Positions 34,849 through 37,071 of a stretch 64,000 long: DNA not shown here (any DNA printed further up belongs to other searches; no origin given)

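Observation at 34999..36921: Compact Mfd lacking the N-terminal D1a, D3 and the autoinhibitory C-terminal D7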

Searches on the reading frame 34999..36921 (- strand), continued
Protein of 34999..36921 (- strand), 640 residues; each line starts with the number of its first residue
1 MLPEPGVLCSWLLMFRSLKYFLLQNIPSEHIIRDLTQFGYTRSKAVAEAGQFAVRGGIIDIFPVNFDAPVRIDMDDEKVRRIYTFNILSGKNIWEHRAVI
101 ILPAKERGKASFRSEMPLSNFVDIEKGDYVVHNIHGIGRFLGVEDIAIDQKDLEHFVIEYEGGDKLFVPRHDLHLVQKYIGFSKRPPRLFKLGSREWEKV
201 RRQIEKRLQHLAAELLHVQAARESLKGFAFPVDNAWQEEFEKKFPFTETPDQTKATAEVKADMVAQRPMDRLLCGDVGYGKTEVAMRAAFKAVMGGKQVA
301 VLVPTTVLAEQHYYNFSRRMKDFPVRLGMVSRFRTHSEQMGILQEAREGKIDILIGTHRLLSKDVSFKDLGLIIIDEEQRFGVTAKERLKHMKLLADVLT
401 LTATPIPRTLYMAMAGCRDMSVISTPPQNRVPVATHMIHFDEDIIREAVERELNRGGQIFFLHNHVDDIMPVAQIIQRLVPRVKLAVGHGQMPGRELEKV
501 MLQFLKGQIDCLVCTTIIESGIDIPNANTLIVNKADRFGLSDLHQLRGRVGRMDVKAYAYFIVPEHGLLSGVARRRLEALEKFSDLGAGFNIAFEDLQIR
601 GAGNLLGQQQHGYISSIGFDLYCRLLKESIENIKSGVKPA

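Call 26: find_related_loci(query=A1, collection=genome_contigs, flank=10000)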
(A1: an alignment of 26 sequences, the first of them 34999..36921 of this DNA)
Query A1 (640 aa) in genome_contigs; peptide patterns used: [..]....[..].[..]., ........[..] (x = any residue, [..] = any of these).
600 stretches matched a pattern (row limit reached: there are more); 600 encode a relative of the query (tblastn E <= 1e-3); the best 80 are kept; 80 distinct loci.
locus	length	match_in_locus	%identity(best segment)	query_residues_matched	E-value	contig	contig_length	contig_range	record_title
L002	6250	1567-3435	63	12-634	0e+0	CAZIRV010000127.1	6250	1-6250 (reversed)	MAG TPA_asm: uncultured Planctomycetales bacterium isolate SRP128015_co1_466 genome assembly, contig: NODE_21981_length_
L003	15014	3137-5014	61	13-634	0e+0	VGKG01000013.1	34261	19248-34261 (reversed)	MAG: Candidatus Omnitrophota bacterium isolate M_DeepCast_200m_m2_189 M_DeepCast_200m_m2_189_Ga0194113_10001302, whole g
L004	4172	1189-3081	55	13-630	0e+0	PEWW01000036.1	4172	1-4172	MAG: Candidatus Omnitrophica bacterium CG07_land_8_20_14_0_80_50_8 CG07_land_8_20_14_0.80_scaffold_21049_c, whole genome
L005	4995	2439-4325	52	13-638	0e+0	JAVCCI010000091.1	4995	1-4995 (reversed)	MAG: Candidatus Kappaea frigidicola isolate MAG_3300035698_1500 Ga0374944_155026, whole genome shotgun sequence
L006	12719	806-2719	52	10-633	0e+0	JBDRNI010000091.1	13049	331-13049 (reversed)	MAG: Candidatus Omnitrophota bacterium isolate MEGAHIT-group-1.881 k141_8394509, whole genome shotgun sequence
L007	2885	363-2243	52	11-639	0e+0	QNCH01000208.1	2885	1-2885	MAG: Candidatus Omnitrophota bacterium isolate B26_G9 B26_Guay9_scaffold_87624, whole genome shotgun sequence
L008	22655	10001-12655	57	2-634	0e+0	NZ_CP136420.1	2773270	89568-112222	Neomoorella carbonis strain ACPs chromosome, complete genome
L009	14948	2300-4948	54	2-639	0e+0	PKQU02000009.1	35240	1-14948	MAG: Bacillota bacterium isolate ZC4RG03 NODE_811_length_35240_cov_85.225579, whole genome shotgun sequence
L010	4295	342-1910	55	112-634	0e+0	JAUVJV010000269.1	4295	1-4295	MAG: Candidatus Eisenbacteria bacterium isolate CSMAG_463 CSMAG_463_k127_4916930_length_4295_cov_18.0036, whole genome s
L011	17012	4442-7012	56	38-634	0e+0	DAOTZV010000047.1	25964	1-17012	MAG TPA_asm: Anaerolineae bacterium isolate H6_565 k131_605183, whole genome shotgun sequence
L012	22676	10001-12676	55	1-639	0e+0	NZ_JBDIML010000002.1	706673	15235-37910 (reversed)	Ornithinibacillus xuwenensis strain 16A2E NODE_2, whole genome shotgun sequence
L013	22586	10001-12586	56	27-634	0e+0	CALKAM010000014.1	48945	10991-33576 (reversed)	MAG TPA_asm: uncultured Planifilum sp. isolate SRR6713629_bin.89_CONCOCT_v1.1_MAG genome assembly, contig: ERZ794981.250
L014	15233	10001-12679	54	5-640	0e+0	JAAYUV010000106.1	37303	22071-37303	MAG: Peptococcaceae bacterium isolate AS27yjCOA_185 140235_AS27, whole genome shotgun sequence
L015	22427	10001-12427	55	32-634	0e+0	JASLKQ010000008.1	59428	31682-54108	MAG: Verrucomicrobiota bacterium isolate ETNP1_MAG_4 NODE_8_length_59428_cov_5.278984, whole genome shotgun sequence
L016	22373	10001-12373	53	15-634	0e+0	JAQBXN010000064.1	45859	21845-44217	MAG: Planctomycetota bacterium isolate casp150-mb.279 NODE_2080_length_45859_cov_0.392810, whole genome shotgun sequence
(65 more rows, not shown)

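Call 42: predict_structure(alignment_id=A2)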
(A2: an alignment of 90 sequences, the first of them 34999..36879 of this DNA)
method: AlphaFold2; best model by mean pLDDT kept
length: 626 residues; sequences in the alignment: 90
mean_pLDDT: 76.6   pTM: 0.61
mean pLDDT of the five models: 76.6, 73.4, 71.3, 69.9, 68.9
residues with pLDDT >= 90: 114; 70-90: 330; 50-70: 136; < 50: 46
segments of 3 or more residues with pLDDT < 50: 92-96, 104-107, 399-403, 504-506, 588-603, 623-626
pLDDT, mean of each block of 10 residues (from residue 1): 76 90 89 91 91 88 90 86 80 50 54 81 86 71 88 82 63 78 81 70 70 86 88 76 86 78 68 91 90 81 88 86 89 94 84 90 66 62 59 50 50 63 86 91 87 87 92 82 81 87 56 83 76 68 85 77 78 58 52 36 57 67 47
secondary structure, 60 per line:
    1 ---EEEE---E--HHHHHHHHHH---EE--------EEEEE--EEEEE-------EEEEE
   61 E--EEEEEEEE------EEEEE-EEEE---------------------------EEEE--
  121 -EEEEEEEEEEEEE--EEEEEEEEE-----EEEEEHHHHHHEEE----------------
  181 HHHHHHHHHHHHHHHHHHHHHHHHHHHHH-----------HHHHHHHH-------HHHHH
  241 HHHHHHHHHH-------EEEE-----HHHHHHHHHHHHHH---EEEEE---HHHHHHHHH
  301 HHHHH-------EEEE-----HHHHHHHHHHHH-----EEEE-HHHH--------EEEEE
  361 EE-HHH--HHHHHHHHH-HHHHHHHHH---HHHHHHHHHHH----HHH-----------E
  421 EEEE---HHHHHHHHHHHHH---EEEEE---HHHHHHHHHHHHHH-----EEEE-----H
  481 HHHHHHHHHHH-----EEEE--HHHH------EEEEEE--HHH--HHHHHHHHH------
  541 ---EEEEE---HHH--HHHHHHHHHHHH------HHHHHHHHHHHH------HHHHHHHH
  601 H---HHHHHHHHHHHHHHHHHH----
elements in order: E4-7 H14-23 E37-41 E44-48 E56-61 E64-71 E78-82 E84-87 E115-118 E122-134 E137-145 E151-155 H156-161 E162-164 H181-209 H221-228 H236-250 E258-261 H267-280 E284-288 H292-305 E313-316 H322-333 E339-342 H344-347 E356-362 H369-377 H379-387 H391-401 E420-424 H428-440 E444-448 H452-465 E471-474 H480-491 E497-500 H503-506 E513-518 H526-534 E544-548 H557-568 H575-586 H593-601 H605-622

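Call 45: fold_search(model_id=the predicted structure, library=pdb)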
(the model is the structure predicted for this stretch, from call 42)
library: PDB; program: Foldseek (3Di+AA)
matches with E <= 10: 1904; with E <= 0.001: 835
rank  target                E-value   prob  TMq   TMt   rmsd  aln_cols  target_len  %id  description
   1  2eyq_A                1.3e-53  1.00  0.57  0.34  20.9       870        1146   33  Crystal structure of Escherichia coli transcription-repair coupling factor (released 2006-02-28)
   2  6ac8_A                4.2e-53  1.00  0.70  0.39  18.5       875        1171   32  Crystal structure of Mycobacterium smegmatis Mfd at 2.75 A resolution (released 2019-08-28)
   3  2eyq_B                4.9e-53  1.00  0.58  0.35  20.6       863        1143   34  Crystal structure of Escherichia coli transcription-repair coupling factor (released 2006-02-28)
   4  6ac8_B                8.4e-52  1.00  0.70  0.39  18.5       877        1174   32  Crystal structure of Mycobacterium smegmatis Mfd at 2.75 A resolution (released 2019-08-28)
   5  6acx_B                1.1e-51  1.00  0.70  0.39  18.4       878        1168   31  Crystal structure of Mycobacterium smegmatis Mfd in complex with ADP + Pi at 3.5 A resolution. (released 2019-08-28)
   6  6ac6_A                6.3e-51  1.00  0.69  0.39  18.7       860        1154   31  Ab initio crystal structure of Selenomethionine labelled Mycobacterium smegmatis Mfd (released 2019-08-28)
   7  6x2f_A                7.8e-51  1.00  0.52  0.31  32.0       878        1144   33  Mfd-bound E.coli RNA polymerase elongation complex - L2 state (released 2021-02-03)
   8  6x26_A                3.5e-50  1.00  0.63  0.37  16.7       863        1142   34  Mfd-bound E.coli RNA polymerase elongation complex - L1 state (released 2021-02-03)
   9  9n11_A                3.5e-50  1.00  0.56  0.34  25.7       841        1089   35  Mfd-bound E.coli RNA polymerase elongation complex + ADP-BeF3 - L1.5 state (released 2025-10-15)
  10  6acx_A                4.7e-50  1.00  0.70  0.39  18.6       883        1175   31  Crystal structure of Mycobacterium smegmatis Mfd in complex with ADP + Pi at 3.5 A resolution. (released 2019-08-28)
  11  6aca                  3.0e-48  1.00  0.71  0.41  18.6       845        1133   33  Crystal structure of Mycobacterium tuberculosis Mfd at 3.6 A resolution (released 2019-08-28)
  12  6ac6_B                7.9e-48  1.00  0.68  0.39  19.1       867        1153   32  Ab initio crystal structure of Selenomethionine labelled Mycobacterium smegmatis Mfd (released 2019-08-28)
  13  6xeo_A                2.3e-41  1.00  0.67  0.40  25.6       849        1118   35  Structure of Mfd bound to dsDNA (released 2020-08-19)
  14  6m6a_M                4.1e-36  1.00  0.48  0.62  18.0       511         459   42  Cryo-EM structure of Thermus thermophilus Mfd in complex with RNA polymerase (released 2020-10-14)
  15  7ssg_A                3.1e-30  1.00  0.50  0.76   5.5       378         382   57  Mfd DNA complex (released 2022-05-25)
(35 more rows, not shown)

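Call 55: list_cluster_members(proteins=[P0121, P0130, P0122, P0123, P0124, P0125, P0126, P0127, P0128, P0129])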
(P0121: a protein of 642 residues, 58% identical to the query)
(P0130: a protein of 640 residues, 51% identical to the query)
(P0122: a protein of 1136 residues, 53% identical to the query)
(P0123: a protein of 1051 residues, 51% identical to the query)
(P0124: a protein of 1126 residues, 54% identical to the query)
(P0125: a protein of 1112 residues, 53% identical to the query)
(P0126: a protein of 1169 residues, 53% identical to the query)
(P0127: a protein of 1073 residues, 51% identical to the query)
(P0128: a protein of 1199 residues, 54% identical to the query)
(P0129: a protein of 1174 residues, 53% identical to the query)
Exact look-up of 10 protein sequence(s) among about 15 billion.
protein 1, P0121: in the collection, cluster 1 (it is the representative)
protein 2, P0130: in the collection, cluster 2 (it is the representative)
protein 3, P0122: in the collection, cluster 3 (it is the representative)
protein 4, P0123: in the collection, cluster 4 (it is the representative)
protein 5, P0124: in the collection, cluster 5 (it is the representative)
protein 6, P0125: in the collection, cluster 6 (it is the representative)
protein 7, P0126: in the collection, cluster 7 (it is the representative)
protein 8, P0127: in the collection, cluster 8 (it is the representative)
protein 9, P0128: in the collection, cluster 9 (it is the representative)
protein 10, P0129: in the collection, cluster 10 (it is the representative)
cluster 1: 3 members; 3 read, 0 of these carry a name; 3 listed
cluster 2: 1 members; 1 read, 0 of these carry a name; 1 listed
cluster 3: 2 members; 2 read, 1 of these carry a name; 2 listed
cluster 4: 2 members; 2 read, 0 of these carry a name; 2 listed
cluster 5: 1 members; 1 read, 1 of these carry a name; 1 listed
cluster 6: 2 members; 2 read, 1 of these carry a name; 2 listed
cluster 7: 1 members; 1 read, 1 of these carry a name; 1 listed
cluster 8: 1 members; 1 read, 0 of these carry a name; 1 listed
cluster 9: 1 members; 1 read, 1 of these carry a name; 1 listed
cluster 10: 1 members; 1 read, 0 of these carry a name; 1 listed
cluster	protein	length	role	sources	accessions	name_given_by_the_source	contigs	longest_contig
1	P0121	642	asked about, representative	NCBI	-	-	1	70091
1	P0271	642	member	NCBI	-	-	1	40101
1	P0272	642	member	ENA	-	-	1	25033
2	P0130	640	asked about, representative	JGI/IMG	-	-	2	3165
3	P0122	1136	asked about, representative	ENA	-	-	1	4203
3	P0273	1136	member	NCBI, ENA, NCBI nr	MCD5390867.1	transcription-repair coupling factor [candidate division NPL-UPA2 bacterium]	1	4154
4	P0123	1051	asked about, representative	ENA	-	-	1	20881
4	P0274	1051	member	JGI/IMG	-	-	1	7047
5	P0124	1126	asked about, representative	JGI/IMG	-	transcription-repair coupling factor (superfamily II helicase)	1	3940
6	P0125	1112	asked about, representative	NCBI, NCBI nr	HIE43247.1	MAG TPA: transcription-repair coupling factor [Candidatus Omnitrophica bacterium] | transcription-repair coupling factor [Candidatus Omnitrophota bacterium]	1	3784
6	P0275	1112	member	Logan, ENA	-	-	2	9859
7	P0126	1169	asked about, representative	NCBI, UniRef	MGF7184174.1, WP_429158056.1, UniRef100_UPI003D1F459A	transcription-repair coupling factor (superfamily II helicase) [Desulfitispora ... | transcription-repair coupling factor n=1 Tax=Desulfitispora alkaliphila TaxID=622674 ...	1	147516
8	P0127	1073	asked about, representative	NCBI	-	-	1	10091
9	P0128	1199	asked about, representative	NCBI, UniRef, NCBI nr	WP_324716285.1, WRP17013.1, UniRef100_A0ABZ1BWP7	transcription-repair coupling factor [Carboxydochorda subterranea] | Transcription-repair-coupling factor n=1 Tax=Carboxydichorda subterranea TaxID=3109565 ... | transcription-repair coupling factor [Limnochorda sp. L945t]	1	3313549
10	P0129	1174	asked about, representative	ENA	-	-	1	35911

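Call 72: search_protein_families(library=pfam, proteins=[L007:2262-2885:-], max_evalue=0.01)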
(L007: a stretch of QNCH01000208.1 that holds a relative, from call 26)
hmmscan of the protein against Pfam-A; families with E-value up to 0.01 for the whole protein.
L007:2262-2885:- (208 aa): 1 family
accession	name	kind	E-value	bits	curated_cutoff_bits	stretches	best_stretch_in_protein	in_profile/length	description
PF00437.27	T2SSE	-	1.6e-31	109.7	24.9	1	3-172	161-302/370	Type II/IV secretion system protein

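Call 73: list_cluster_members(proteins=[P0133, P0150, P0132, P0142, P0141, P0138, P0137, P0131, P0134, P0135])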
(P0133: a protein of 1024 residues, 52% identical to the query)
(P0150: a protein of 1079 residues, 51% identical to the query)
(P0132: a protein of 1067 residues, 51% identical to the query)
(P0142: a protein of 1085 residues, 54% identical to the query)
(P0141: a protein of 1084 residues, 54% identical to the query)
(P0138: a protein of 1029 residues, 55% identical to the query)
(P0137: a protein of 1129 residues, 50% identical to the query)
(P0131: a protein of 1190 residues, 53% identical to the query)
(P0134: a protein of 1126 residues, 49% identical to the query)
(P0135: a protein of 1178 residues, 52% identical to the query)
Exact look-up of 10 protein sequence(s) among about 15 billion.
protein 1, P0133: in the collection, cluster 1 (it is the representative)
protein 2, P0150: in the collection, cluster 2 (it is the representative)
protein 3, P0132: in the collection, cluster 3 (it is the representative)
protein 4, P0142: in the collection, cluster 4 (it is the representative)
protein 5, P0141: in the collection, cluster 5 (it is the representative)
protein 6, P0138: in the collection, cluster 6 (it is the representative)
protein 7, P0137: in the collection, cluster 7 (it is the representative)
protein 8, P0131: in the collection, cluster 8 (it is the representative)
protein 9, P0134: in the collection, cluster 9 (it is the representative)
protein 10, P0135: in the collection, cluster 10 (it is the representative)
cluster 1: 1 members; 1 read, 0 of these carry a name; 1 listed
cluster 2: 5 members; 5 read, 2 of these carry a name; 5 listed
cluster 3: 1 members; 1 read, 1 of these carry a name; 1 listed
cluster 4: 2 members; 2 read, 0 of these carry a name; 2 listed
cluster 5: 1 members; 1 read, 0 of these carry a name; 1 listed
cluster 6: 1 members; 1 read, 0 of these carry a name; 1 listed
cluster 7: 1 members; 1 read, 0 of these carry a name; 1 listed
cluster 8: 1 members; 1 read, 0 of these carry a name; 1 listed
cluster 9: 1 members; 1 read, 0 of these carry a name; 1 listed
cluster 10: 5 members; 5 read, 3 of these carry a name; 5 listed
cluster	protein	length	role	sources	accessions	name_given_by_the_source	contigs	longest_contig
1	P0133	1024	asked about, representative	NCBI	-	-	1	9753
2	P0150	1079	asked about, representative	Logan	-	-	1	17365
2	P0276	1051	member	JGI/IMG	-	transcription-repair coupling factor (superfamily II helicase)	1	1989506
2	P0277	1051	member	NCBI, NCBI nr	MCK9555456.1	transcription-repair coupling factor [bacterium]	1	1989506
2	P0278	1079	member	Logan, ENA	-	-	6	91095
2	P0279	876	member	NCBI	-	-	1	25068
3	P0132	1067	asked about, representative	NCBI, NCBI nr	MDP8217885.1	MAG: transcription-repair coupling factor [Candidatus Theseobacter exili] | transcription-repair coupling factor [Candidatus Theseobacter exili]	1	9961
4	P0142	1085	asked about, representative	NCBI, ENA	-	-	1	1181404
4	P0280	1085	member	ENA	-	-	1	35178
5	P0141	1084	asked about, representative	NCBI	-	-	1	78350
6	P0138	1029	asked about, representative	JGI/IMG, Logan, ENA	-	-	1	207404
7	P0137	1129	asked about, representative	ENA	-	-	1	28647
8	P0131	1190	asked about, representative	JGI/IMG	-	-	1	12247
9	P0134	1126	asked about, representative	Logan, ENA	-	-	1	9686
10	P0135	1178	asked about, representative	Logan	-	-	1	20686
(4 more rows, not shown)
